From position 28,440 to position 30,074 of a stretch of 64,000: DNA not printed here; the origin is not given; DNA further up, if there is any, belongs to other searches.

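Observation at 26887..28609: Five tandem VirB2/TrbC-like pilin paralogs with a recent gene-conversion tract and no adjacent secretion ATPase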

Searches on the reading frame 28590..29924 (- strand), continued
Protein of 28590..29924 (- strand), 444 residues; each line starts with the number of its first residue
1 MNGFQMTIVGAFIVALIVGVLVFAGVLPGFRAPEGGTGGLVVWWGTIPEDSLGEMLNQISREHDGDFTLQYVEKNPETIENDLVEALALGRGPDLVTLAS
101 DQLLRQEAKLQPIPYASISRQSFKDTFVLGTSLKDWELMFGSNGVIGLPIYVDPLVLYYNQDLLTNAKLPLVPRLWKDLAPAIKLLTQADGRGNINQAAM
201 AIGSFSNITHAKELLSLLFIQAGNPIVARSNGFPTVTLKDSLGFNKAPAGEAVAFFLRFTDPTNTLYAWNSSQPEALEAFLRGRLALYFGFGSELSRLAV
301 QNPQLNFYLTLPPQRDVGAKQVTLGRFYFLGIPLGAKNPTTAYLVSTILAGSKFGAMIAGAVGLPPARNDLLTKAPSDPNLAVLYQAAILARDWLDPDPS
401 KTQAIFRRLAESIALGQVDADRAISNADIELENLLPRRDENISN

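Call 67: search_protein_families(library=pfam, proteins=[L011:11355-13604:+, L013:11351-12703:+, L012:11332-12138:+, L011:14179-15252:+, L011:13606-14154:+, P0131], max_evalue=0.1)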
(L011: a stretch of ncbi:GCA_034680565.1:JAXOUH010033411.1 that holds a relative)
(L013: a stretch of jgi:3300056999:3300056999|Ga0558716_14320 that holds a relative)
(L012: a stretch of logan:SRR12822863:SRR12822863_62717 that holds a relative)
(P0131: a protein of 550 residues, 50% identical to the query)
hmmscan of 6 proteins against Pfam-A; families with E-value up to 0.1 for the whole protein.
L011:11355-13604:+ (749 aa): 2 families
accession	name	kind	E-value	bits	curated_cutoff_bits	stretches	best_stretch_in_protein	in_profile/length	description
PF18895.5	T4SS_pilin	-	1.6e-07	31.7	26.6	1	44-111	5-70/71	Type IV secretion system pilin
PF17641.8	ASPRs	-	0.056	14.1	26.3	0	227-264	31-67/118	Ancylostoma-associated secreted protein related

L013:11351-12703:+ (450 aa): 3 families
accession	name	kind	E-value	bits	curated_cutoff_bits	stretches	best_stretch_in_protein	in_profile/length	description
PF18895.5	T4SS_pilin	-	8.4e-08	32.6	26.6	1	360-422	8-71/71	Type IV secretion system pilin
PF10320.15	7TM_GPCR_Srsx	-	0.00011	22.2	24.1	1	363-427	147-211/257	Serpentine type 7TM GPCR chemoreceptor Srsx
PF04956.18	TrbC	-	0.0098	16.5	27.9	1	360-422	40-98/98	TrbC/VIRB2 pilin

L012:11332-12138:+ (268 aa): 4 families
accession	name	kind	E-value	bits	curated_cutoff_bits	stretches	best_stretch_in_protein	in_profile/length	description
PF18895.5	T4SS_pilin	-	1.8e-16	60.4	26.6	2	60-118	12-69/71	Type IV secretion system pilin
PF04956.18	TrbC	-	3.5e-07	30.8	27.9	2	54-118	39-96/98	TrbC/VIRB2 pilin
PF01554.23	MatE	-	0.027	14.6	24.9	1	56-117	71-132/161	MatE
PF17394.7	KleE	-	0.038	14.8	25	0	160-221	11-73/114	Uncharacterized KleE stable inheritance protein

L011:14179-15252:+ (357 aa): 4 families
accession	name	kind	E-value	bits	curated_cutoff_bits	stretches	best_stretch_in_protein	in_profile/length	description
PF18895.5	T4SS_pilin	-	5.4e-08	33.2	26.6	1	50-117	5-71/71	Type IV secretion system pilin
PF04956.18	TrbC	-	4.8e-06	27.1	27.9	1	7-115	12-96/98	TrbC/VIRB2 pilin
PF01554.23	MatE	-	0.0052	16.9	24.9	1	46-117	64-135/161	MatE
PF19607.4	DUF6112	-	0.014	15.6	25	1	44-112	10-75/88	Family of unknown function (DUF6112)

L011:13606-14154:+ (182 aa): 3 families
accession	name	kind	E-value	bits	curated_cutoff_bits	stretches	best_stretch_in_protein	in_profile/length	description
PF18895.5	T4SS_pilin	-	0.00069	20.1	26.6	1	95-152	13-69/71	Type IV secretion system pilin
PF10951.13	DUF2776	-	0.0093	15.8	26.1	1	100-158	228-285/348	Protein of unknown function (DUF2776)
PF10251.14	PEN-2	-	0.062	14.2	25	1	96-154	17-71/93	Presenilin enhancer-2 subunit of gamma secretase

P0131 (550 aa): 3 families
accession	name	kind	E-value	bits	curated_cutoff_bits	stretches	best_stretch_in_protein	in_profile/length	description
PF13416.11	SBP_bac_8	-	6.3e-17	62.7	27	1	58-366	5-265/279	Bacterial extracellular solute-binding protein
PF01547.30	SBP_bac_1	-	2.2e-11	44.8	26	1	136-345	104-301/307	Bacterial extracellular solute-binding protein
PF18895.5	T4SS_pilin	-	9.3e-06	26.1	26.6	1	466-535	3-71/71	Type IV secretion system pilin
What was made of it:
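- On TrbC/VirB2 pilin (Pfam PF04956): The L012 orthologue scores 30.8 bits (call 67).
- The L012 orthologue is above the TrbC cut-off, at 30.8 against 27.9 bits (call 67).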

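Call 72: find_related_loci(query=A2, collection=metagenome_contigs, flank=10000)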
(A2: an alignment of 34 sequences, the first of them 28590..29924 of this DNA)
Query A2 (444 aa) in metagenome_contigs; peptide patterns used: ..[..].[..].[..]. (x = any residue, [..] = any of these).
600 stretches matched a pattern (row limit reached: there are more); 576 encode a relative of the query (tblastn E <= 1e-3); the best 80 are kept; 80 distinct loci.
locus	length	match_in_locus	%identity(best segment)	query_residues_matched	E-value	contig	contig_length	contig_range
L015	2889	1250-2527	41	4-435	3e-108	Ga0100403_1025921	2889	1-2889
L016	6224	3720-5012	37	1-438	4e-101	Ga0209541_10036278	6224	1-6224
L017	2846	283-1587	37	1-439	1e-103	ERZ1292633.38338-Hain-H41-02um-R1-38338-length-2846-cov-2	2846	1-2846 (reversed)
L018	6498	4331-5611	39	1-435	1e-100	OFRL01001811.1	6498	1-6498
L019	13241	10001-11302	37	1-438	2e-100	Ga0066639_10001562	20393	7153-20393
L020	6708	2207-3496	37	1-437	6e-100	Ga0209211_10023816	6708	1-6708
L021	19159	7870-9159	40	2-435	9e-100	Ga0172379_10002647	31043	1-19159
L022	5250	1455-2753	41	1-438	9e-99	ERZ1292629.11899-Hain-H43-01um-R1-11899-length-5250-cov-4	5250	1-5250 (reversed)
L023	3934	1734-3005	38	4-437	8e-99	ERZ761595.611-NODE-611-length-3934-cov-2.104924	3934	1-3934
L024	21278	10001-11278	39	6-437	6e-98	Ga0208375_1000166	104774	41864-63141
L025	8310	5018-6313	38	1-435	2e-96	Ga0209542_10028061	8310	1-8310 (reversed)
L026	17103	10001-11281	38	1-437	8e-96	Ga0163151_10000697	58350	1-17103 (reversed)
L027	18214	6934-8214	38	1-437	5e-96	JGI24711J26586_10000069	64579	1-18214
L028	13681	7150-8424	39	1-431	3e-95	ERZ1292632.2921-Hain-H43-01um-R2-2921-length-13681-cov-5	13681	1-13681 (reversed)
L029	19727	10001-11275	38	1-435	5e-94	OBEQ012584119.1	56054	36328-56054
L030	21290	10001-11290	38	1-438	3e-94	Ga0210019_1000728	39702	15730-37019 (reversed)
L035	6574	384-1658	39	1-431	1e-93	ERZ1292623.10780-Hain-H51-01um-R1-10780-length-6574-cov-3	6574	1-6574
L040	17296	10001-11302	37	1-435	5e-93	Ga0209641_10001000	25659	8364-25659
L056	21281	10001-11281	35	1-437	2e-89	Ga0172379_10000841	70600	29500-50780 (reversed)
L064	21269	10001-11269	36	4-435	8e-89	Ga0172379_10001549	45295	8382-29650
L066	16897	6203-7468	38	1-424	9e-89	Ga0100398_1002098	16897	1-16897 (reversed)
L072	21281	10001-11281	36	1-437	3e-88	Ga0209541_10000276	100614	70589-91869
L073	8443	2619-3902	36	4-435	8e-88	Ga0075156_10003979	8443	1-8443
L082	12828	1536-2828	35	1-437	3e-87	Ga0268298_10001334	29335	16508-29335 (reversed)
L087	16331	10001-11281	35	1-435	6e-87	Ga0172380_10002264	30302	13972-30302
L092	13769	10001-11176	37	41-437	1e-86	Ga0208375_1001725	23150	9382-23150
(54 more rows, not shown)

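Call 75: search_protein_families(library=pfam, proteins=[L029:2893-4962:+, L030:16369-19590:+, L030:2204-4891:+, L056:4-2175:+, L056:2278-5025:+, L064:1-2020:-, L066:14998-16881:+, L072:1299-3932:+, L087:3543-5351:+, L092:1471-4140:-], max_evalue=0.00001)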
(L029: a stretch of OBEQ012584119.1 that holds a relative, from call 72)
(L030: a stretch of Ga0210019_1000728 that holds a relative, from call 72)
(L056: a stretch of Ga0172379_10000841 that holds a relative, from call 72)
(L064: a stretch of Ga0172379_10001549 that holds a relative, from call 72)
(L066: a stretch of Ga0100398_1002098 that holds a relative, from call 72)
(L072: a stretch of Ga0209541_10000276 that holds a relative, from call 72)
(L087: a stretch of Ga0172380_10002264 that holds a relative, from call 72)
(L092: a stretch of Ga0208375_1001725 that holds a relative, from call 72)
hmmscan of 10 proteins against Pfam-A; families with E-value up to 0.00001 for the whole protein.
L029:2893-4962:+ (689 aa): 6 families
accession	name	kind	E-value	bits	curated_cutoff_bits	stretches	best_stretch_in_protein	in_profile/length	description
PF01653.23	DNA_ligase_aden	-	1.8e-85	287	27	1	70-321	2-253/253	NAD-dependent DNA ligase adenylation domain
PF03120.22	DNA_ligase_OB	-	1.9e-33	114.6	32.9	1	324-401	1-78/79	NAD-dependent DNA ligase OB-fold domain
PF00533.33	BRCT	-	2.5e-18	66.5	21.3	1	612-683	5-77/78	BRCA1 C Terminus (BRCT) domain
PF12826.13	HHH_2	-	4.4e-17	62.4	27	2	557-590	31-64/64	Helix-hairpin-helix motif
PF14520.12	HHH_5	-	1.7e-08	35.2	27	0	454-505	6-56/57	Helix-hairpin-helix domain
PF12738.14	PTCB-BRCT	-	2.9e-06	27.6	22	1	625-676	9-60/63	twin BRCT domain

L030:16369-19590:+ (1073 aa): 6 families
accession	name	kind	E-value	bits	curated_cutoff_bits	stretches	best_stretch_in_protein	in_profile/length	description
PF00562.33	RNA_pol_Rpb2_6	-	9.4e-126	420.3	23.4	1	605-990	2-373/373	RNA polymerase Rpb2, domain 6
PF04565.21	RNA_pol_Rpb2_3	-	5.2e-24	84.6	21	1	401-468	2-68/68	RNA polymerase Rpb2, domain 3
PF04560.25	RNA_pol_Rpb2_7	-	1.9e-22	79.9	32.1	1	992-1066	1-85/87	RNA polymerase Rpb2, domain 7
PF04561.19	RNA_pol_Rpb2_2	-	1.1e-19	71.3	21.7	1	168-341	20-190/190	RNA polymerase Rpb2, domain 2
PF10385.14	RNA_pol_Rpb2_45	-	2.9e-19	69.3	28.2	1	478-543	1-66/66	RNA polymerase beta subunit external 1 domain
PF04563.20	RNA_pol_Rpb2_1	-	2.3e-16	60.4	28.2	1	38-375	1-191/203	RNA polymerase beta subunit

L030:2204-4891:+ (895 aa): 6 families
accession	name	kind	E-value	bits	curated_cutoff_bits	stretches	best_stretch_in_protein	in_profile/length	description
PF00122.25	E1-E2_ATPase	-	5.8e-46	156.7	28.1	1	120-308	5-180/181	E1-E2 ATPase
PF00689.26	Cation_ATPase_C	-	1.4e-30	106.8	27.3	1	714-886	2-175/175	Cation transporting ATPase, C-terminus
PF00702.32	Hydrolase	-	8.9e-17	62.5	26.4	1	327-644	3-191/191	haloacid dehalogenase-like hydrolase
PF00690.31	Cation_ATPase_N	-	6.6e-12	45.4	20.4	1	15-76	7-68/69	Cation transporter/ATPase, N-terminus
PF13246.12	Cation_ATPase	-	6.2e-07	29.8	21.7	1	383-461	12-91/91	Cation transport ATPase (P-type)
PF08282.18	Hydrolase_3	-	6.2e-06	26.5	20.9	0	625-669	204-248/255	haloacid dehalogenase-like hydrolase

L056:4-2175:+ (723 aa): 5 families
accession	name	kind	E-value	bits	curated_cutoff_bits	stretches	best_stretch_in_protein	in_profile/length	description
PF12344.14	UvrB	-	7.5e-23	80.6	27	1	593-634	1-42/43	Ultra-violet resistance protein B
PF17757.6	UvrB_inter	-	2.4e-20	72.9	22.9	1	136-225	1-91/91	UvrB interaction domain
PF00271.37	Helicase_C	-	2.1e-17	63.8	23.5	1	479-586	11-109/110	Helicase conserved C-terminal domain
PF04851.21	ResIII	-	3.6e-10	40.4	22.5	1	5-115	19-130/164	Type III restriction enzyme, res subunit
PF02151.25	UVR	-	5.2e-06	26.5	21.5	1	668-702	1-35/36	UvrB/uvrC motif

L056:2278-5025:+ (915 aa): 6 families
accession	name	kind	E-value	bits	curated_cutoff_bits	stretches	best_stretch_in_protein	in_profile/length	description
PF00005.33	ABC_tran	-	1.2e-19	71.7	25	0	775-830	84-136/137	ABC transporter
PF17760.6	UvrA_inter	-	2e-19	69.9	23.3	1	194-287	19-106/109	UvrA interaction domain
PF02463.25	SMC_N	-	1.3e-10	41.6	40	0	591-624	9-46/220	RecF/RecN/SMC N terminal domain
PF13304.12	AAA_21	-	9.5e-08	32.9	27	0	807-857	244-295/304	AAA domain, putative AbiEii toxin, Type IV TA system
PF20703.3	nSTAND1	-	2e-07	31.4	27.1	0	603-628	34-59/379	Novel STAND NTPase 1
PF13555.12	AAA_29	-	2.6e-06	27.5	27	0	25-48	15-38/61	P-loop containing region of AAA domain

L064:1-2020:- (673 aa): 2 families
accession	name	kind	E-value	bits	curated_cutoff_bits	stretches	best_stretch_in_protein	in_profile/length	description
PF01225.30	Mur_ligase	-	3.3e-16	59.8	21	1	417-519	1-93/95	Mur ligase family, catalytic domain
PF08245.18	Mur_ligase_M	-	5.9e-12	46.4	24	1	525-672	1-161/200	Mur ligase middle domain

L066:14998-16881:+ (627 aa): 4 families
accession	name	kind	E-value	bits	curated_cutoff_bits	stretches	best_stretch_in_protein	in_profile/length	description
PF01434.24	Peptidase_M41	-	3.6e-63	213.3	29.9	1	422-611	2-191/191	Peptidase family M41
PF00004.35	AAA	-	4.8e-42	144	21.2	1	208-340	1-130/131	ATPase family associated with various cellular activities (AAA)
PF17862.7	AAA_lid_3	-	8.5e-15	54.4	27.2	1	363-405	1-43/45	AAA+ lid domain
PF06480.20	FtsH_ext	-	1.4e-08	35.3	25.5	1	17-91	3-91/103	FtsH Extracellular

L072:1299-3932:+ (877 aa): 6 families
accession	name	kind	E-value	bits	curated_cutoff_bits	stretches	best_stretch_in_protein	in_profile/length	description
PF00005.33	ABC_tran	-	9.5e-20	72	25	0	729-796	76-136/137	ABC transporter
PF17760.6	UvrA_inter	-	3.6e-17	62.7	23.3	1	177-271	19-107/109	UvrA interaction domain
PF02463.25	SMC_N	-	4.9e-10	39.6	40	0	21-492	8-211/220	RecF/RecN/SMC N terminal domain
PF13304.12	AAA_21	-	2.7e-08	34.7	27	0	773-823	244-295/304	AAA domain, putative AbiEii toxin, Type IV TA system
PF20703.3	nSTAND1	-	1.6e-06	28.5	27.1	0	569-594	34-59/379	Novel STAND NTPase 1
PF13555.12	AAA_29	-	3.6e-06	27.1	27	0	31-54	15-38/61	P-loop containing region of AAA domain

L087:3543-5351:+ (602 aa): 3 families
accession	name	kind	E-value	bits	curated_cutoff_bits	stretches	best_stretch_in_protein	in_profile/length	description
PF00005.33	ABC_tran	-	6.1e-35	121.2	25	1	375-524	1-137/137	ABC transporter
PF00664.28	ABC_membrane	-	3.1e-26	93.1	28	1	39-307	2-268/274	ABC transporter transmembrane region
PF02463.25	SMC_N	-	1.2e-10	41.7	40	1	403-567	98-212/220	RecF/RecN/SMC N terminal domain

L092:1471-4140:- (889 aa): 10 families
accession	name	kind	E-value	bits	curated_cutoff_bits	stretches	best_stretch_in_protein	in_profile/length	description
PF17760.6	UvrA_inter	-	1.1e-19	70.8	23.3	1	195-288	20-107/109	UvrA interaction domain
PF00005.33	ABC_tran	-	7e-19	69.2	25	0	740-807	76-136/137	ABC transporter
PF02463.25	SMC_N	-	9.8e-10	38.7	40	0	569-601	13-46/220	RecF/RecN/SMC N terminal domain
PF13304.12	AAA_21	-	2.3e-08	34.9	27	0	784-834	244-295/304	AAA domain, putative AbiEii toxin, Type IV TA system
PF20703.3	nSTAND1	-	1.5e-07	31.8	27.1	0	580-605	34-59/379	Novel STAND NTPase 1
PF13191.12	AAA_16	-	3.6e-07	31.3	32.6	0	579-609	24-57/167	AAA ATPase domain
PF13555.12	AAA_29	-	7.1e-07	29.3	27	0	41-64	15-38/61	P-loop containing region of AAA domain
PF13175.12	AAA_15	-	1.2e-06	28.8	32.1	0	797-834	328-366/374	AAA ATPase domain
PF00684.25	DnaJ_CXXCXGXG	-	3.5e-06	27.6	32.7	0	685-717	16-51/65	DnaJ central domain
PF20720.3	nSTAND3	-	7.9e-06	26.1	27.2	0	580-609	18-47/155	Novel STAND NTPase 3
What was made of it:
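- On TrbC/VirB2 pilin (Pfam PF04956): None among the large ORFs within 10 kb of related arrays (call 75).
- None lies among the large ORFs I scanned within 10 kb of related arrays (call 75).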

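Call 81: search_protein_representatives(protein=window:28590-29924:-)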
Query: 444 residues. Proteins with E-value up to 0.001 (for the whole library): 2596; up to 1e-10: 1991; up to 1e-30: 939. The best 150 are listed.
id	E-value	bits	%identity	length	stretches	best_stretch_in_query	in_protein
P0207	6.6e-118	410.6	47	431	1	1-435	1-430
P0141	1.8e-115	402.5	48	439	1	2-435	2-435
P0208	1.3e-113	396.5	47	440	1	1-434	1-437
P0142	3.3e-110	385.2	49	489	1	56-437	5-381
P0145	5.6e-107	374.6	44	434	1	2-434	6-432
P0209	4.4e-103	361.7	42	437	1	3-432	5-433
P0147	7.0e-103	361.1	43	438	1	1-437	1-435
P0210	2.1e-102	359.5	41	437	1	3-434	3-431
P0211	3.6e-102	358.7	44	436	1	1-435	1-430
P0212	7.0e-101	354.5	42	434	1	3-434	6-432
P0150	2.4e-100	352.7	45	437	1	3-436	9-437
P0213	4.1e-100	351.9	41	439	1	2-435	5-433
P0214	5.3e-97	341.7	40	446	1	1-437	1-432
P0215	3.3e-95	335.8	40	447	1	3-437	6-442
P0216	5.0e-95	335.2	42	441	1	2-438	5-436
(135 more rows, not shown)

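Call 92: predict_structure(alignment_id=A2)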
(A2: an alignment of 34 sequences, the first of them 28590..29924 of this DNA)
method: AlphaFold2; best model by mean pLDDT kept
length: 444 residues; sequences in the alignment: 34
mean_pLDDT: 88.1   pTM: 0.85
mean pLDDT of the five models: 88.1, 87.7, 87.4, 87.4, 84.7
residues with pLDDT >= 90: 285; 70-90: 118; 50-70: 30; < 50: 11
segments of 3 or more residues with pLDDT < 50: 30-33, 440-444
pLDDT, mean of each block of 10 residues (from residue 1): 86 86 58 65 96 95 93 95 93 94 90 91 85 70 91 97 93 90 86 81 87 94 89 89 89 88 65 87 94 95 95 80 93 93 96 96 95 91 94 90 96 91 96 78 34
secondary structure, 60 per line:
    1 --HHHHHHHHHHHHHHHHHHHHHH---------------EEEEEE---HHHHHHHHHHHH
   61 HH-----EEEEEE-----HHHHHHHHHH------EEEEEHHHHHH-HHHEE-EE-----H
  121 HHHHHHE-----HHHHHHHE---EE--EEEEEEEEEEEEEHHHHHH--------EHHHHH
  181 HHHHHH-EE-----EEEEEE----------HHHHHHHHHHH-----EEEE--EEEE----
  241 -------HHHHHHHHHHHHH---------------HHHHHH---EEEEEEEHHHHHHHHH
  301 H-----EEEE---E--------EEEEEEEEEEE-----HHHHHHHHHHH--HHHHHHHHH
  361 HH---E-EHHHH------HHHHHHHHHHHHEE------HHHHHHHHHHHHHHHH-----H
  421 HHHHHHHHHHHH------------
elements in order: H3-24 E40-45 H49-62 E68-73 H79-88 E95-99 H100-105 H120-126 H133-139 E148-160 H161-166 H176-186 E195-200 H211-221 E227-230 E233-236 H248-260 H276-281 E285-291 H292-301 E307-310 E323-333 H339-349 H352-362 H369-372 H379-390 H399-414 H420-432
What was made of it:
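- On ABC importer substrate-binding protein (SBP_bac_1/SBP_bac_8) - the neighbour: Model pLDDT 88 (call 92).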

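Call 94: fold_search(model_id=the predicted structure, library=pdb)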
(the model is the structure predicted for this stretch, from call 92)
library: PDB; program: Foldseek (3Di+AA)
matches with E <= 10: 1513; with E <= 0.001: 1086
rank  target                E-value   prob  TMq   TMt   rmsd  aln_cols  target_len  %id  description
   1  28qm_A                3.2e-22  1.00  0.67  0.79   4.2       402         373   19  MBP bound to distal DARPin (AHIR dodecamer scaffold system) (released 2026-02-25)
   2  2zyo_A                1.1e-21  1.00  0.70  0.80   3.9       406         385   16  Crystal structure of cyclo/maltodextrin-binding protein complexed with maltotetraose (released 2009-03-31)
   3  8zhs_B                4.1e-21  1.00  0.68  0.60   4.1       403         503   19  Structure of Mbp-Bte1 fusion protein (released 2025-02-12)
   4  5ci5_B                1.0e-20  1.00  0.62  0.68   5.6       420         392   17  Crystal Structure of an ABC transporter Solute Binding Protein from Thermotoga Lettingae TMO (Tlet_1705, TARGET EFI-51 (released 2015-07-22)
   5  4bla_C                1.1e-20  1.00  0.68  0.43   4.0       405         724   20  Crystal structure of full-length human Suppressor of fused (SUFU) mutant lacking a regulatory subdomain (crystal form  (released 2013-11-27)
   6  8dei_A                1.6e-20  1.00  0.68  0.64   4.2       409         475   19  Structure of the Cac1 KER domain (released 2023-07-05)
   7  6wpn_A                1.7e-20  1.00  0.61  0.67   5.6       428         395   18  Crystal structure of a putative oligosaccharide periplasmic-binding protein from Synechococcus sp. MITs9220 (released 2021-05-12)
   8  3w15_C                2.1e-20  1.00  0.67  0.75   4.2       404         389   19  Structure of peroxisomal targeting signal 2 (PTS2) of Saccharomyces cerevisiae 3-ketoacyl-CoA thiolase in complex with (released 2013-07-03)
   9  4r9g_A                2.2e-20  1.00  0.62  0.68   6.0       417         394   19  CpMnBP1 with Mannotriose Bound (released 2014-10-29)
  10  3iot_A                2.5e-20  1.00  0.68  0.76   4.1       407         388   18  Huntingtin amino-terminal region with 17 Gln residues - crystal C92-b (released 2009-09-29)
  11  5v6y_B                2.6e-20  1.00  0.59  0.49   5.6       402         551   19  Crystal structure of the human CLR:RAMP1 extracellular domain heterodimer with bound high-affinity and altered selecti (released 2018-01-31)
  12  5w0z_B                3.3e-20  1.00  0.68  0.57   3.9       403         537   19  Crystal structure of MBP fused activation-induced cytidine deaminase (AID) (released 2017-08-16)
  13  5gxt                  3.3e-20  1.00  0.66  0.65   4.1       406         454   19  Crystal structure of PigG (released 2017-07-19)
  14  28qn_C                3.9e-20  1.00  0.59  0.68   5.6       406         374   19  MBP-maltose bound to distal DARPin (AHIR dodecamer scaffold system) (released 2026-02-25)
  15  9uu0_A                4.2e-20  1.00  0.67  0.52   4.2       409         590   19  The structure of Bacteroides fragilis T6SS effector BteO (released 2025-10-01)
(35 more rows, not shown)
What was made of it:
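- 28590..29924 (-): Membrane-anchored MalE-like solute-binding protein (444 aa), overlapping the first pilin gene by 20 nt: the conserved partner of the array. Foldseek best hits are maltodextrin/oligosaccharide-binding proteins, E about 1e-22 (calls 92, 94).
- On ABC importer substrate-binding protein (SBP_bac_1/SBP_bac_8) - the neighbour: Foldseek E about 1e-22 to maltodextrin-binding proteins (call 94).
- The SBP has a confident maltodextrin/oligosaccharide-binding fold (calls 92, 94).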
